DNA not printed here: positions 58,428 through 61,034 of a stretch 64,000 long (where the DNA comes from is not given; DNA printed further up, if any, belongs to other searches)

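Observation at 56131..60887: Low-GC island with a translationally coupled KAP-type NTPase and a giant divergent adenosine deaminase: RADAR-like anti-phage module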

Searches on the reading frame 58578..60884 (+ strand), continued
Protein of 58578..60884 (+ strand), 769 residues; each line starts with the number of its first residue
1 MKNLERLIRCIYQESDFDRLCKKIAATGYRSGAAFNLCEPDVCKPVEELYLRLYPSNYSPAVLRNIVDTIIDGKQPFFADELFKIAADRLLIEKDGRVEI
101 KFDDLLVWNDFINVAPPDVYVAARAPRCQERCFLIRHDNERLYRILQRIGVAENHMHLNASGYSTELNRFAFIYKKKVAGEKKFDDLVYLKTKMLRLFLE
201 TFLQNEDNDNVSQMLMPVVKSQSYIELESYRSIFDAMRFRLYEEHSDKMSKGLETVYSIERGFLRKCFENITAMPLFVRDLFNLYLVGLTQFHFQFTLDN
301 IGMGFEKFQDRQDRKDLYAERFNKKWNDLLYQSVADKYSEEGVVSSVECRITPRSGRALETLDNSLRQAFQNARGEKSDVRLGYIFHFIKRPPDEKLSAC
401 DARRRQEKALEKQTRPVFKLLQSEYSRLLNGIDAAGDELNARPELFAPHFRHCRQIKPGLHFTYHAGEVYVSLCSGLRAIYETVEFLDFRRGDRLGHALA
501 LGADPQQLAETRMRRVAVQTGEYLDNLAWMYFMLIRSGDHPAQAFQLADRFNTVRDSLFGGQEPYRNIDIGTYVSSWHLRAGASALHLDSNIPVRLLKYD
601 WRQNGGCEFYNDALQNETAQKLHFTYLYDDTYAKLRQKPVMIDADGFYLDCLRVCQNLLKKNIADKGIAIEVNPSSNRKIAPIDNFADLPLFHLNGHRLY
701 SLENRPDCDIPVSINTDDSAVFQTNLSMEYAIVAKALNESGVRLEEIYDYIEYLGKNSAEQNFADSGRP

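Call 42: fold_search(model_id=the predicted structure, library=pdb)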
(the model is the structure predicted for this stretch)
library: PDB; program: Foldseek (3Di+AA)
matches with E <= 10: 881; with E <= 0.001: 18
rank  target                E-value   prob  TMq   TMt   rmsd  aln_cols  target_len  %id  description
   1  8fnv_A                2.3e-26  1.00  0.70  0.69   7.2       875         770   16  Structure of RdrB from Escherichia coli RADAR defense system (released 2023-02-01)
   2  8fnv_D                2.5e-26  1.00  0.70  0.70   7.2       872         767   16  Structure of RdrB from Escherichia coli RADAR defense system (released 2023-02-01)
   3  8hr7_K                4.2e-25  1.00  0.72  0.71   7.0       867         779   18  Structure of RdrA-RdrB complex (released 2023-02-01)
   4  8hr7_C                6.3e-25  1.00  0.72  0.72   6.6       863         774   18  Structure of RdrA-RdrB complex (released 2023-02-01)
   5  8hr7_B                1.1e-24  1.00  0.72  0.72   6.2       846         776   17  Structure of RdrA-RdrB complex (released 2023-02-01)
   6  8hr7_E                1.9e-24  1.00  0.72  0.72   6.7       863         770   18  Structure of RdrA-RdrB complex (released 2023-02-01)
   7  8hr7_M                3.9e-24  1.00  0.74  0.73   6.4       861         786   19  Structure of RdrA-RdrB complex (released 2023-02-01)
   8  8hr7_F                2.2e-23  1.00  0.73  0.72   7.0       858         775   18  Structure of RdrA-RdrB complex (released 2023-02-01)
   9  8qch_A                3.7e-06  1.00  0.29  0.60   8.7       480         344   13  Human Adenosine deaminase-like protein in complex with compound AT8001 (released 2024-07-31)
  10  8qch_H                4.7e-06  1.00  0.30  0.59   6.1       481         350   13  Human Adenosine deaminase-like protein in complex with compound AT8001 (released 2024-07-31)
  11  8qch_G                6.7e-06  1.00  0.30  0.60   6.1       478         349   12  Human Adenosine deaminase-like protein in complex with compound AT8001 (released 2024-07-31)
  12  3ou8_B                1.1e-05  1.00  0.32  0.73   7.1       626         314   13  The crystal structure of adenosine deaminase from Pseudomonas aeruginosa (released 2010-10-13)
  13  3ou8_A                5.0e-05  1.00  0.28  0.62   7.3       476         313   13  The crystal structure of adenosine deaminase from Pseudomonas aeruginosa (released 2010-10-13)
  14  7rtg_B                2.5e-04  1.00  0.19  0.39   6.5       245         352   19  Crystal Structure of the Human Adenosine Deaminase 1 (released 2022-01-12)
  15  3rys_A                4.0e-04  1.00  0.26  0.55   8.0       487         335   12  The crystal structure of adenine deaminase (AAur1117) from Arthrobacter aurescens (released 2011-05-25)
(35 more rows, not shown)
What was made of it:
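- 58578..60887 (+): rdrB: a 769-aa RADAR adenosine deaminase with three insertions. Foldseek against 8fnv/8hr7 gives TM 0.70-0.74 (call 42).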

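Call 50: search_protein_families(library=padloc, proteins=[L014:5324-7987:+, L014:8001-10508:+, L005:5411-8011:+, L005:8001-10346:+], max_evalue=0.001)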
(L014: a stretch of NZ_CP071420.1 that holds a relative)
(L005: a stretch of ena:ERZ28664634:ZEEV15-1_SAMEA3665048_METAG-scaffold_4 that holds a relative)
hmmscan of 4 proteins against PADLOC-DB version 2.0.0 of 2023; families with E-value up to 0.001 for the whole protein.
L014:5324-7987:+ (888 aa): 1 family
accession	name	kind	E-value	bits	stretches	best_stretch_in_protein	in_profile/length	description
PDLC02361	PifA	-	0.00011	19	1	83-149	36-105/720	PifA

L014:8001-10508:+ (836 aa): 3 families
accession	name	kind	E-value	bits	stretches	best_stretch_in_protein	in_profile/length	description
PDLC02218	RdrB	-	9.9e-28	94.7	2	371-590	350-587/855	-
PDLC02219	RdrB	-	5.9e-22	75.8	1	485-590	502-613/914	-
PDLC01908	CARF5--CARF_ADA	-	6.4e-07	26.6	0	735-810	490-562/605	-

L005:5411-8011:+ (867 aa): 3 families
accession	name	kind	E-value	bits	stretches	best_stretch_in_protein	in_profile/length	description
PDLC02361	PifA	-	1.1e-08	32.1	1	40-197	36-192/720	PifA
PDLC04140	mad8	-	0.00011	19.9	1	41-177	24-114/314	mads_8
PDLC01994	RtcR_PspF1--CARF_AAA_HTH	-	0.00075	16.7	0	48-74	185-211/468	-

L005:8001-10346:+ (782 aa): 3 families
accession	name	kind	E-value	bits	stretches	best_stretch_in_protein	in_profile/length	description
PDLC02218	RdrB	-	8.7e-28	94.9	2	440-544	474-588/855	-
PDLC02219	RdrB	-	1.3e-27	94.5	2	442-543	503-613/914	-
PDLC01908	CARF5--CARF_ADA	-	1.7e-11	41.7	2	663-776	481-581/605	-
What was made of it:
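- On RADAR (RdrA + RdrB): The same holds for a Streptococcus sanguinis pair and for the 49%-identical alphaproteobacterial pair (call 50), so the RdrA models do not cover this clade.
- The PADLOC models also miss the Streptococcus sanguinis RdrA, so the miss reflects a gap in the models and is not evidence that the proteins are unrelated (call 50).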

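Call 53: search_dna_similar(query=window:58578-60884:+, collection=plasmids, mode=protein, max_rows=12)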
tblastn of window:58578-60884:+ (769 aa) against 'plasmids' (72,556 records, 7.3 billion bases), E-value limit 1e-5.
Records with a match: 8; places in all: 8; records where one place covers at least 80% of the query: 0.
Best place of each record, by identity: <60% 8.
By first word of the organism name: Rhizobium 2; Bacillus 1; Aureibacter 1; Cetobacterium 1; Pantoea 1; Salmonella 1; Aliivibrio 1.
By predicted mobility (MOB-suite, as given by PLSDB): non-mobilizable 5; conjugative 3.
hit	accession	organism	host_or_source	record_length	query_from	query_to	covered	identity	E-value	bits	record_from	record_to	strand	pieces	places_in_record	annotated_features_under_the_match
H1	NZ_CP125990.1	Bacillus cereus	cell culture,soil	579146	258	766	66%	26.0%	2e-30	136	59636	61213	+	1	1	hypothetical protein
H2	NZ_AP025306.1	Aureibacter tunicatorum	-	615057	279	763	63%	26.9%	8e-38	160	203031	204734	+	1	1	hypothetical protein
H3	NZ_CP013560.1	Rhizobium phaseoli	Phaseolus vulgaris,Whole ...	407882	371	763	51%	28.8%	1e-33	147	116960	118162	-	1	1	hypothetical protein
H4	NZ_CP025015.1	Rhizobium leguminosarum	Lotus corniculatus,Bacteria culture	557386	373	763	51%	28.8%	3e-29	133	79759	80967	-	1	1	hypothetical protein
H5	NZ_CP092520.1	Cetobacterium somerae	Danio rerio,tissue sample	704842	344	768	55%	24.5%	2e-24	118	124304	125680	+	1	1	hypothetical protein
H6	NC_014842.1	Pantoea sp. At-9b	-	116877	382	696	41%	28.1%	8e-16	90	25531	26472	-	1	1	hypothetical protein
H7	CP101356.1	Salmonella enterica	chicken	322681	427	733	40%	28.2%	1e-19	102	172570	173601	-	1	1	hypothetical protein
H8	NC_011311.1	Aliivibrio salmonicida LFI1238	-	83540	427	695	35%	27.9%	1e-15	89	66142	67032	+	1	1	rdrB: antiviral RADAR system adenosine deaminase RdrB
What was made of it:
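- Tried and rejected: Plasmids gave only 8 distant hits (<30% identity) (call 53).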

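Call 54: search_dna_similar(query=window:58578-60884:+, collection=phages, mode=protein, max_rows=8)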
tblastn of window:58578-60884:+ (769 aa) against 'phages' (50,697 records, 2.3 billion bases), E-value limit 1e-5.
No match.
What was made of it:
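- Tried and rejected: Phage records: no RdrB relative was found (call 54).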

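Call 61: find_encoding_contigs(protein=P0037, flank=5000, max_places=2)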
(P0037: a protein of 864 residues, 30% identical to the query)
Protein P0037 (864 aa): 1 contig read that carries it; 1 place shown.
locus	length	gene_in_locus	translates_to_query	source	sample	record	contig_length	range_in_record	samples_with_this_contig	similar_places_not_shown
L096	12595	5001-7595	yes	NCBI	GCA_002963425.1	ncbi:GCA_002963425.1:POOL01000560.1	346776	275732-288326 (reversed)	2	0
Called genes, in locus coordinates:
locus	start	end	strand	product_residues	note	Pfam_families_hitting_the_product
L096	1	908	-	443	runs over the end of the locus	PF03051:Peptidase_C1_2, PF00112:Peptidase_C1 (faint)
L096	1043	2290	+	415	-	PF00278:Orn_DAP_Arg_deC, PF02784:Orn_Arg_deC_N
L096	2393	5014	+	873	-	PF07693:KAP_NTPase, PF13401:AAA_22 (faint)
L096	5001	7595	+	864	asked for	PF00962:A_deaminase (faint)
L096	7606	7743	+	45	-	-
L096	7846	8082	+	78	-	PF03672:UPF0154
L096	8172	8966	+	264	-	PF01177:Asp_Glu_race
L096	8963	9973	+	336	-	PF01725:Ham1p_like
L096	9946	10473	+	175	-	PF00149:Metallophos (faint), PF12850:Metallophos_2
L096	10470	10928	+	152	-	PF00571:CBS (weak)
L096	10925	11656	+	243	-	PF00589:Phage_integrase (weak)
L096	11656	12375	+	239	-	PF02616:SMC_ScpA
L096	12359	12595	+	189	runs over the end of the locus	PF04079:SMC_ScpB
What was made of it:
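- Closest known: Streptococcus suis RADAR. Same: The gene order is the same: rdrA then rdrB, overlapping (call 61).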
